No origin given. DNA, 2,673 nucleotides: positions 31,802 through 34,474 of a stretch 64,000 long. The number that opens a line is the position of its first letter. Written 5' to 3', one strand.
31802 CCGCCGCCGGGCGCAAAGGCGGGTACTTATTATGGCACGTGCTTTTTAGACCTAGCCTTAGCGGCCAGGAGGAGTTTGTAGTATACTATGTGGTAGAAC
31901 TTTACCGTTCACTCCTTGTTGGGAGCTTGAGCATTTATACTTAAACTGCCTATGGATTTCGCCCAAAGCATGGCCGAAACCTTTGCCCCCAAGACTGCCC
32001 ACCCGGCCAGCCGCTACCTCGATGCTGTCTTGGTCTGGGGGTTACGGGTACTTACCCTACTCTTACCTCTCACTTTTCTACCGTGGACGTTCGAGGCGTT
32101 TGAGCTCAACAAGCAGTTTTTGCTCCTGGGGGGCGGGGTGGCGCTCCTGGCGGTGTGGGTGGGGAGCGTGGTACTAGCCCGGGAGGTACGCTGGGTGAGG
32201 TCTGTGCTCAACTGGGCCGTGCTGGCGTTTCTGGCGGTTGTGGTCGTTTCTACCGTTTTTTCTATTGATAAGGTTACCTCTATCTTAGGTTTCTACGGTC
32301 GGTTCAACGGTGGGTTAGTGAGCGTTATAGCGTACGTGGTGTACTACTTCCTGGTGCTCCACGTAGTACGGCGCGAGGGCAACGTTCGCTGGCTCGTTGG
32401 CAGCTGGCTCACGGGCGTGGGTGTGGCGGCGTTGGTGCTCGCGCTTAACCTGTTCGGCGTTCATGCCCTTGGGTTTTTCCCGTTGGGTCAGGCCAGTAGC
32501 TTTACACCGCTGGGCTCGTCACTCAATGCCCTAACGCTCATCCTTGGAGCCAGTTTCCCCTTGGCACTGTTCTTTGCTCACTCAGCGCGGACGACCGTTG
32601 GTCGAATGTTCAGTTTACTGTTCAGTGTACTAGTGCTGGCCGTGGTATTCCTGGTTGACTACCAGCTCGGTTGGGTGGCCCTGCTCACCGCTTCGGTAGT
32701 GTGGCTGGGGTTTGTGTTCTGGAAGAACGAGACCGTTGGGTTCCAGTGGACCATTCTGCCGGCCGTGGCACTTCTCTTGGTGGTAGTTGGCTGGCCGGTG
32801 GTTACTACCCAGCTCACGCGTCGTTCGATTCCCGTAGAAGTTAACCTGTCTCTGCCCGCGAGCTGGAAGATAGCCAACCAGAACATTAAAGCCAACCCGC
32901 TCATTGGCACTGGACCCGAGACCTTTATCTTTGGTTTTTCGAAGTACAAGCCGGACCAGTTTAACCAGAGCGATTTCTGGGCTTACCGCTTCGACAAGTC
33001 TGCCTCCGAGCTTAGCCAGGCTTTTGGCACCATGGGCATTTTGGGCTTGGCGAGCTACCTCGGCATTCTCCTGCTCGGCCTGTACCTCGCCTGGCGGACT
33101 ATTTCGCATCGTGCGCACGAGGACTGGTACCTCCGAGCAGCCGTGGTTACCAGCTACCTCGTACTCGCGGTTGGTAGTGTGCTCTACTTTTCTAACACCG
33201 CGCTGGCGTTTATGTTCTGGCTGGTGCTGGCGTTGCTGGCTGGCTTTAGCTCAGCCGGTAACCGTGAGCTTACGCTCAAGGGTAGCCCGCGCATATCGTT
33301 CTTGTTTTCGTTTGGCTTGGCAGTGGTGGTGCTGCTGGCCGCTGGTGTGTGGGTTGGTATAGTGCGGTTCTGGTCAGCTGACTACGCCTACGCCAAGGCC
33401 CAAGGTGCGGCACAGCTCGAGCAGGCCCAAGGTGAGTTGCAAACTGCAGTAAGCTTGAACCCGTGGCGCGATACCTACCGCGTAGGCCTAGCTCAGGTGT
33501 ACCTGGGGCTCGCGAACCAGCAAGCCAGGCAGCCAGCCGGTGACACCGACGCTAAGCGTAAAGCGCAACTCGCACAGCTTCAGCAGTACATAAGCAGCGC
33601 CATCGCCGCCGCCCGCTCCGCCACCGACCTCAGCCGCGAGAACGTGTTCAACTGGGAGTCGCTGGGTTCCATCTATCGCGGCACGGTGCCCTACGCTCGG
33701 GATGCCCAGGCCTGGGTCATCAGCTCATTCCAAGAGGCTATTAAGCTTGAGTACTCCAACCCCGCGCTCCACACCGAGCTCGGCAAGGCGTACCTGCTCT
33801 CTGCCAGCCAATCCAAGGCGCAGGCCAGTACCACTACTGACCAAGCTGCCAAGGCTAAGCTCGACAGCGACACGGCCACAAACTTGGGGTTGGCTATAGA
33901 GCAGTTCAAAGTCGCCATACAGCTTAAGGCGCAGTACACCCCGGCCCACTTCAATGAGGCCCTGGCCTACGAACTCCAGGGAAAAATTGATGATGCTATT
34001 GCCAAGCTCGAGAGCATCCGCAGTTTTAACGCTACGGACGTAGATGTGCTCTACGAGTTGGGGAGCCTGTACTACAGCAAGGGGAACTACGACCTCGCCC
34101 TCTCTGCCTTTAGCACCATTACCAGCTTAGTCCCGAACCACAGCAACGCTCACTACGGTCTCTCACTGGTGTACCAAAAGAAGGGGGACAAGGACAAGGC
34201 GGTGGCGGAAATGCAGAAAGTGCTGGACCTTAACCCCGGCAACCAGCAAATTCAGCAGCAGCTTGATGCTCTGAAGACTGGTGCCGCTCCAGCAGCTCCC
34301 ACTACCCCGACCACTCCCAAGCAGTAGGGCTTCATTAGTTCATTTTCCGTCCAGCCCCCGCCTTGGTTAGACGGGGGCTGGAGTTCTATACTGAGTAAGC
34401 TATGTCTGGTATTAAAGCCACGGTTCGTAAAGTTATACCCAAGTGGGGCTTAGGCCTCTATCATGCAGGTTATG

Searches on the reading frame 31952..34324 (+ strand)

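Call 29: search_protein_families(library=pfam, proteins=[window:31952-34324:+], max_evalue=0.01)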
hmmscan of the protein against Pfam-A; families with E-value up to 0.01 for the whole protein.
window:31952-34324:+ (791 aa): 15 families
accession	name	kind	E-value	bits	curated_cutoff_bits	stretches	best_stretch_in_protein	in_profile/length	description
PF07719.23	TPR_2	-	2.3e-17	62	27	2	732-764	2-34/34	Tetratricopeptide repeat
PF13414.12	TPR_11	-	4e-15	55.7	26.8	1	704-745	1-42/42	TPR repeat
PF00515.34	TPR_1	-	4.4e-13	48.9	27.8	1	698-729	2-33/34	Tetratricopeptide repeat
PF13432.12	TPR_16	-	2.5e-12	47.5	32.7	1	701-764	1-64/65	Tetratricopeptide repeat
PF14559.12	TPR_19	-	1.1e-11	45.3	25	1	709-768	3-62/68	Tetratricopeptide repeat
PF13181.12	TPR_8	-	1.5e-11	43.9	25.7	1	733-763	3-33/34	Tetratricopeptide repeat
PF13174.12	TPR_6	-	9.2e-09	35.8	26.3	0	698-729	1-32/33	Tetratricopeptide repeat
PF13428.12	TPR_14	-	4.9e-08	33.3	23.5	0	670-705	8-43/44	Tetratricopeptide repeat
PF13431.12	TPR_17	-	6.7e-08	32.6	24.4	0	723-751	5-33/34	Tetratricopeptide repeat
PF13424.12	TPR_12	-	2.2e-07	31.4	30.1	1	699-760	5-74/77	Tetratricopeptide repeat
PF04932.20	Wzy_C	-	7.8e-06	26.2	31.7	1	224-370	2-149/149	O-Antigen ligase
PF13176.12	TPR_7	-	6.7e-05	23.1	27.9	0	700-719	2-21/36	Tetratricopeptide repeat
PF23914.1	TPR_CcmH_CycH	-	7.4e-05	23.1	42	0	644-732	65-156/158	Cytochrome c-type biogenesis protein H TPR domain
PF12895.13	ANAPC3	-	0.001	19.7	27.2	1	676-755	2-80/82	Anaphase-promoting complex, cyclosome, subunit 3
PF13371.12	TPR_9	-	0.0013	19.1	35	0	705-768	3-66/73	Tetratricopeptide repeat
